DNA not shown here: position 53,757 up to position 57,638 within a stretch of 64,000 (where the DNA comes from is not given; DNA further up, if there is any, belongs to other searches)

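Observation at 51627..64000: Hydrolase-free SusC/SusD locus under ECF/anti-sigma control whose only cargo is FG-GAP/UnbV_ASPIC lipoproteins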

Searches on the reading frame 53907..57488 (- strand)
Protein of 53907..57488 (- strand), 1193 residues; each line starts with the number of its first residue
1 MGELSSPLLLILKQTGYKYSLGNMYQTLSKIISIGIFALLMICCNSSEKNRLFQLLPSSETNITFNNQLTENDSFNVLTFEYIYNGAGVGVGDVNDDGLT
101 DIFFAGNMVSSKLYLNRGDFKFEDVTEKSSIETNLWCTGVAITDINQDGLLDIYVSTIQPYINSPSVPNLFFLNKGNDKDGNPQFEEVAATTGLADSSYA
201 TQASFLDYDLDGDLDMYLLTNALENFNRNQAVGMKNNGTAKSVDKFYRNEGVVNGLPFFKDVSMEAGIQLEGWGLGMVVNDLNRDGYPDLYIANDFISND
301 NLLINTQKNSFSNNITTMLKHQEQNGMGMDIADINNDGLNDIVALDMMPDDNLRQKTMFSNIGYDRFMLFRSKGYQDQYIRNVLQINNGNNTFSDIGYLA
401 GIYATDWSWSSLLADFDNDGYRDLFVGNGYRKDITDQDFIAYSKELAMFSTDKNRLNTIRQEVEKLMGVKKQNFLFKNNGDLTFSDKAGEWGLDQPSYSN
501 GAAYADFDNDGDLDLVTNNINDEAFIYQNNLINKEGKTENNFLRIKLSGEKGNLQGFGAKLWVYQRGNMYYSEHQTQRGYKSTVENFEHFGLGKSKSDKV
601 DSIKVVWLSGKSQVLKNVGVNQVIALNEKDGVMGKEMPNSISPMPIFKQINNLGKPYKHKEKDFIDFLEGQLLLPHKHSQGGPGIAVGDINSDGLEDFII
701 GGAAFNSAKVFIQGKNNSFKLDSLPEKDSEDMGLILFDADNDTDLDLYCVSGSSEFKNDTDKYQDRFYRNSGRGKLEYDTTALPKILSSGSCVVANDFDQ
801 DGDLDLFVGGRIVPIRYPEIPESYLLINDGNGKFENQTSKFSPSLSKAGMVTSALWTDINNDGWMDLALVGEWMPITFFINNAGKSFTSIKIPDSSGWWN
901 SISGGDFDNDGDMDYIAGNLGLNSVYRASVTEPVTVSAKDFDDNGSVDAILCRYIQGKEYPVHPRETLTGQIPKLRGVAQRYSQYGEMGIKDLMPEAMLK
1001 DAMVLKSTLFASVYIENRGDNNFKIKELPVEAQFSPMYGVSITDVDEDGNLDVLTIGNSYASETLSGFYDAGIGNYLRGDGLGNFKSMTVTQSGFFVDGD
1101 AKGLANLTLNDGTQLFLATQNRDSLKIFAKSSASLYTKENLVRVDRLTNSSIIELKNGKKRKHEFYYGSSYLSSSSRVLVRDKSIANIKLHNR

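Call 3: search_protein_families(library=pfam, proteins=[window:53907-57488:-], max_evalue=0.01)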
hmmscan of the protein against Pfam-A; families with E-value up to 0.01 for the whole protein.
window:53907-57488:- (1193 aa): 3 families
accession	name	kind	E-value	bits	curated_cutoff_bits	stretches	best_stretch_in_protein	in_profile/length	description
PF13517.12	FG-GAP_3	-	2.2e-66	220.8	26.9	8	93-155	1-61/61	FG-GAP-like repeat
PF01839.29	FG-GAP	-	4.6e-22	77.9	22.1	1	409-431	3-25/37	FG-GAP repeat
PF07593.17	UnbV_ASPIC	-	2.6e-17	62.9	23.4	1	556-624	1-67/68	ASPIC and UnbV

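Call 5: search_protein_families(library=ncbifam, proteins=[window:53907-57488:-], max_evalue=0.01)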
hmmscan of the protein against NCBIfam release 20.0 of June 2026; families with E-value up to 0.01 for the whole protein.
window:53907-57488:- (1193 aa): 0 families

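Call 12: find_homologous_proteins(query=window:53907-57419:-, max_evalue=1e-10)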
Query window:53907-57419:- (1170 aa): 8000 proteins with E <= 1e-10 among 8000 candidates; the best 120 are listed.
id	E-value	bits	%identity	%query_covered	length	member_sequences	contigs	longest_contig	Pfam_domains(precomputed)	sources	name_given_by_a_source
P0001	0.0e+0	2361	89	98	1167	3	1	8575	PF01839.30,PF13517.13,PF07593.19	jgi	jgi:hypothetical protein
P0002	0.0e+0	2359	89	98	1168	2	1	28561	PF01839.30,PF13517.13,PF07593.19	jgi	jgi:hypothetical protein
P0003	0.0e+0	2057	77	100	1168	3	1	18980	PF01839.30,PF13517.13,PF07593.19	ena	-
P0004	0.0e+0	2050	76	100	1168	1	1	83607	PF01839.30,PF13517.13,PF07593.19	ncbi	-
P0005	0.0e+0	2039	76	100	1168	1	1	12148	PF01839.30,PF13517.13,PF07593.19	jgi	jgi:enediyne biosynthesis protein E4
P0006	0.0e+0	2027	77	98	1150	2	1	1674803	PF01839.30,PF13517.13,PF07593.19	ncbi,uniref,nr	ncbi:VCBS repeat-containing protein [Chryseolinea sp. H1M3-3]|uniref:VCBS repeat-containing protein 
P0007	0.0e+0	2026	75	100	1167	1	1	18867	PF01839.30,PF13517.13,PF07593.19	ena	-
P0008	0.0e+0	2021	76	99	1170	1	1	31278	PF01839.30,PF13517.13,PF07593.19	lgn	-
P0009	0.0e+0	2014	74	100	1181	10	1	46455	PF01839.30,PF13517.13,PF07593.19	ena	-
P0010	0.0e+0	2006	75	100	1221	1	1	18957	PF01839.30,PF13517.13,PF07593.19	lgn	-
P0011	0.0e+0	1983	72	100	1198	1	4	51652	PF01839.30,PF13517.13,PF07593.19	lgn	-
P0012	0.0e+0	1976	73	100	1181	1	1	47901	PF01839.30,PF13517.13,PF07593.19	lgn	-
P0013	0.0e+0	1966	73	100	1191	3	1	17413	PF01839.30,PF13517.13,PF07593.19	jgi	jgi:hypothetical protein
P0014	0.0e+0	1958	74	99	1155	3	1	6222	PF01839.30,PF13517.13,PF07593.19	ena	-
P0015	0.0e+0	1958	72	100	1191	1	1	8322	PF01839.30,PF13517.13,PF07593.19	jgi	jgi:enediyne biosynthesis protein E4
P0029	0.0e+0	1903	70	99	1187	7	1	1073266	PF01839.30,PF13517.13,PF07593.19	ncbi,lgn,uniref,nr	ncbi:VCBS repeat-containing protein [Ohtaekwangia koreensis]|uniref:Repeat domain-containing protein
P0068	0.0e+0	1848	68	100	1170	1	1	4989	PF01839.30,PF13517.13,PF07593.19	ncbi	ncbi:MAG TPA: VCBS repeat-containing protein [Chryseolinea sp.]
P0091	0.0e+0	1576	60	99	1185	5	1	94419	PF01839.30,PF13517.13,PF07593.19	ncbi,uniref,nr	ncbi:VCBS repeat-containing protein [Xanthocytophaga flava]|uniref:VCBS repeat-containing protein n=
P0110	0.0e+0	1481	58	99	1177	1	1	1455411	PF01839.30,PF13517.13,PF07593.19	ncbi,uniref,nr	ncbi:VCBS repeat-containing protein [Chryseolinea lacunae]|uniref:VCBS repeat-containing protein n=1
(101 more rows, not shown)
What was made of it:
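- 53907..57419 (-): Protein A: 1170-aa lipoprotein. Order: calcium propeller 1, UnbV_ASPIC beta-domain, calcium propeller 2, C-terminal beta-rich tail. More than 8000 homologs, named 'VCBS repeat-containing protein' or 'enediyne biosynthesis protein E4' (call 12).
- Closest known: UnbV / enediyne biosynthesis protein E4. Same: JGI/KEGG gives this name to many A homologs (calls 3, 12).
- JGI/KEGG labels many A homologs 'enediyne biosynthesis protein E4' (call 12).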

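Call 13: search_solved_structures(query=window:53907-57419:-, max_evalue=0.01)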
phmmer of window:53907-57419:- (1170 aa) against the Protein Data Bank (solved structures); distinct sequences matched with E-value up to 0.01: 1.
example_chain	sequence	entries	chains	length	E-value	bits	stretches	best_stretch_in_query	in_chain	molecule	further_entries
9etn_A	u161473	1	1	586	3.6e-14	54.8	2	449-504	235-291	Cartilage acidic protein 1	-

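Call 16: find_encoding_contigs(protein=P0029, flank=10000, max_places=3)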
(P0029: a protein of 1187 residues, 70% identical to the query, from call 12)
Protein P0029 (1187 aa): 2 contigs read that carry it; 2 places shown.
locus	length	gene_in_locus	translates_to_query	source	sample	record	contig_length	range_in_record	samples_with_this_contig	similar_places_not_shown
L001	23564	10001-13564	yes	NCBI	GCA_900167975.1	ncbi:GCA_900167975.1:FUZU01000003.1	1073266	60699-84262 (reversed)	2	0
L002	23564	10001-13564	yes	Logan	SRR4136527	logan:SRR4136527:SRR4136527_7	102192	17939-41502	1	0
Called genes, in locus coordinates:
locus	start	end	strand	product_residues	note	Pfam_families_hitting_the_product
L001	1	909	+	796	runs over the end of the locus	PF13620:CarboxypepD_reg, PF13715:CarbopepD_reg_2, PF07715:Plug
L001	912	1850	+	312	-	PF14054:DUF4249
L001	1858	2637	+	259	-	-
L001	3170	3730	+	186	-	PF04542:Sigma70_r2, PF08281:Sigma70_r4_2, PF04545:Sigma70_r4 (weak)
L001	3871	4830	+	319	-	PF04773:FecR, PF16344:FecR_C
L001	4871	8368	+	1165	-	PF13620:CarboxypepD_reg, PF13715:CarbopepD_reg_2, PF07715:Plug, PF00593:TonB_dep_Rec_b-barrel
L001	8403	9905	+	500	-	PF14322:SusD-like_3, PF12771:SusD-like_2 (weak), PF07980:SusD_RagB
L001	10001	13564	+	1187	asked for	PF01839:FG-GAP (faint), PF13517:FG-GAP_3, PF07593:UnbV_ASPIC, PF13517:FG-GAP_3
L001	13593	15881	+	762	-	PF01839:FG-GAP (faint), PF13517:FG-GAP_3, PF07593:UnbV_ASPIC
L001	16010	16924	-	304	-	PF20434:BD-FAE (faint), PF07859:Abhydrolase_3 (weak)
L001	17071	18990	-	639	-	PF00756:Esterase, PF12146:Hydrolase_4 (faint), PF00756:Esterase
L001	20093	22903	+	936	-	PF13620:CarboxypepD_reg, PF13715:CarbopepD_reg_2, PF07715:Plug, PF00593:TonB_dep_Rec_b-barrel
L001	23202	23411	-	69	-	PF07432:Hc1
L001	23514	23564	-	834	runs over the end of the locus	PF12704:MacB_PCD, PF02687:FtsX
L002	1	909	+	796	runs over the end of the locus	PF13620:CarboxypepD_reg, PF13715:CarbopepD_reg_2, PF07715:Plug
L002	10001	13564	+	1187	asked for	PF01839:FG-GAP (faint), PF13517:FG-GAP_3, PF07593:UnbV_ASPIC, PF13517:FG-GAP_3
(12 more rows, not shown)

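Call 25: find_related_loci(query=A1, collection=genome_contigs, flank=10000)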
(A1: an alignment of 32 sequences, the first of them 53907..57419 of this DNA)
Query A1 (1170 aa) in genome_contigs; peptide patterns used: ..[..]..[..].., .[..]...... (x = any residue, [..] = any of these).
600 stretches matched a pattern (row limit reached: there are more); 525 encode a relative of the query (tblastn E <= 1e-3); the best 80 are kept; 80 distinct loci.
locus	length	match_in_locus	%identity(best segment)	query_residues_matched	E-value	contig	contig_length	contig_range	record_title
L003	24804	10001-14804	70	8-1165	0e+0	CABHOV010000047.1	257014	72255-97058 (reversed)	MAG: uncultured Bacteroides sp. isolate Bacteroidetes_sp_nbed49b3 genome assembly, contig: NODE_91_length_257014_cov_14.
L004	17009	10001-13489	46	3-1167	0e+0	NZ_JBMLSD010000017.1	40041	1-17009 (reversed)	MAG: Flectobacillus sp. isolate LE_464094 NODE_1019_length_40041_cov_33.633597, whole genome shotgun sequence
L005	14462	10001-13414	47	17-1167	0e+0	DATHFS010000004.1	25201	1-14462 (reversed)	MAG TPA_asm: Cyclobacteriaceae bacterium isolate SMAG_U12453 k141_111108, whole genome shotgun sequence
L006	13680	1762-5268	45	6-1163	0e+0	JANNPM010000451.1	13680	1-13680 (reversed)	MAG: Chryseolinea sp. isolate SOY_34_metabat_101 SOY_34_k141_1759791, whole genome shotgun sequence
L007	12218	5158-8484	45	14-1105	0e+0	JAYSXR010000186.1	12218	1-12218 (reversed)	MAG: Chitinophagaceae bacterium isolate GFS_13257 GFS_13257_185, whole genome shotgun sequence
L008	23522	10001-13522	43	7-1167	0e+0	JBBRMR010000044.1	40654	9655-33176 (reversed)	MAG: Cytophagales bacterium isolate La1_metabat2.062 LA1C_B2.062_k141_3682923L_40654_cov_16.0352, whole genome shotgun s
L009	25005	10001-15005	43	3-1167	0e+0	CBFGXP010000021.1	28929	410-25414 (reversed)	MAG TPA_asm: uncultured bacterium isolate SRR32277365_metabat2_26 genome assembly, contig: ERZ27320638.127, whole genome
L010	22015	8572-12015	43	7-1167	0e+0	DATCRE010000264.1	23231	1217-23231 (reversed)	MAG TPA_asm: Cyclobacteriaceae bacterium isolate SMAG_U7271 k141_117637, whole genome shotgun sequence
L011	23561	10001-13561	42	3-1170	0e+0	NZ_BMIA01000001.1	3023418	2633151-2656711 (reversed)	Dyadobacter endophyticus strain CGMCC 1.15288 sequence01, whole genome shotgun sequence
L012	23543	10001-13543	43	7-1169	0e+0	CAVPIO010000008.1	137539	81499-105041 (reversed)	MAG: uncultured Chitinophagaceae bacterium isolate MFD00031.bin.1.201 genome assembly, contig: contig_63546, whole genom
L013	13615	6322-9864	43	9-1169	0e+0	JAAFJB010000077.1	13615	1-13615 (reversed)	MAG: Chitinophagales bacterium isolate bin46.metabat.b28b32b33.013 WN_Chitinophagales_3_scaffold_77, whole genome shotgu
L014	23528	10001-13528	42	4-1170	0e+0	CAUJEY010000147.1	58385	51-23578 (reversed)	MAG: Bacteroidota bacterium isolate KLAP56 genome assembly, contig: KLAP56_839873, whole genome shotgun sequence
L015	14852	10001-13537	42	3-1167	0e+0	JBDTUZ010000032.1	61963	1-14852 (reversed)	MAG: Ginsengibacter sp. isolate cluster3_bin.56 NODE_1058_length_61963_cov_75.297393, whole genome shotgun sequence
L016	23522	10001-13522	43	5-1169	0e+0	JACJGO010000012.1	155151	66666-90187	Flavisolibacter longurius strain BT320 5178.BT320.1_12_BT320.00012_5178.BT320.1, whole genome shotgun sequence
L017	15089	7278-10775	41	1-1169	0e+0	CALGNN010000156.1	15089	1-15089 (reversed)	MAG: uncultured Saprospiraceae bacterium isolate L1_Bin_METABAT__239_1 genome assembly, contig: c_000000605486, whole ge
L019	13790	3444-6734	52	1-1106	0e+0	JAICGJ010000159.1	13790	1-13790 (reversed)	MAG: Chryseolinea sp. isolate CF_bin.38 k141_1472953_length_13790_cov_12.0000, whole genome shotgun sequence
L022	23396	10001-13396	45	19-1167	0e+0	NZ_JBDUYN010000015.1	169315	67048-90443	MAG: Reichenbachiella sp. isolate CB.61.F.B1_116_15 CB_61_F_B1_116_15_000000000015, whole genome shotgun sequence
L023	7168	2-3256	43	63-1169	0e+0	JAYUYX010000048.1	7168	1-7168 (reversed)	MAG: Chitinophagaceae bacterium isolate GL139_UP_metabinner_2_sub GL139_UP_metabinner_2_sub_47, whole genome shotgun seq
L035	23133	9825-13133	41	2-1105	0e+0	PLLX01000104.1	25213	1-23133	MAG: Bacteroidales bacterium isolate fen_983 73.20120800_E3S.44_contig_20596, whole genome shotgun sequence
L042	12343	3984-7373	40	11-1170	0e+0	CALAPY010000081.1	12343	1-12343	MAG TPA_asm: uncultured Flavobacteriales bacterium isolate ERR599005_bin.18_CONCOCT_v1.1_MAG genome assembly, contig: ER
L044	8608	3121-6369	41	13-1104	0e+0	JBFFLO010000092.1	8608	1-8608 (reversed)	MAG: Lutimonas sp. isolate Mix_mud18.2022.04.2 k141_480516_length_8608_cov_22.4862, whole genome shotgun sequence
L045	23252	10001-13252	41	15-1104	0e+0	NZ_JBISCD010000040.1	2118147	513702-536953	Thalassobellus sediminis strain MEBiC06508 k141_54, whole genome shotgun sequence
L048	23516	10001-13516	39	2-1170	0e+0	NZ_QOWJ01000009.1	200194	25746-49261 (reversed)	Paracnuella aquatica strain N24 10_scaffold9, whole genome shotgun sequence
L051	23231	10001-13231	41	13-1100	0e+0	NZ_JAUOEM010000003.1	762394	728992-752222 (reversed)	Flavivirga amylovorans strain KACC 14157 contig3, whole genome shotgun sequence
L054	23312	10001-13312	40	7-1105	0e+0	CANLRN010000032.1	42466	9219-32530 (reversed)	uncultured Aquimarina sp. isolate 4-651-3Z.fasta genome assembly, contig: NODE_32, whole genome shotgun sequence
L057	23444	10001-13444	39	15-1169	0e+0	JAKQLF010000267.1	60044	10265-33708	MAG: Bacteroidota bacterium isolate USDV_maxbin.163 k141_445221, whole genome shotgun sequence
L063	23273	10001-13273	41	11-1102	0e+0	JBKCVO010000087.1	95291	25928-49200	MAG: Cyclobacteriaceae bacterium isolate samp_2047_semibin_584 samp_2047_3606111, whole genome shotgun sequence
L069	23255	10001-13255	39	24-1106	0e+0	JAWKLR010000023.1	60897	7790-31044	MAG: Saprospiraceae bacterium isolate ABC2.70 ABC2.70.fa-23, whole genome shotgun sequence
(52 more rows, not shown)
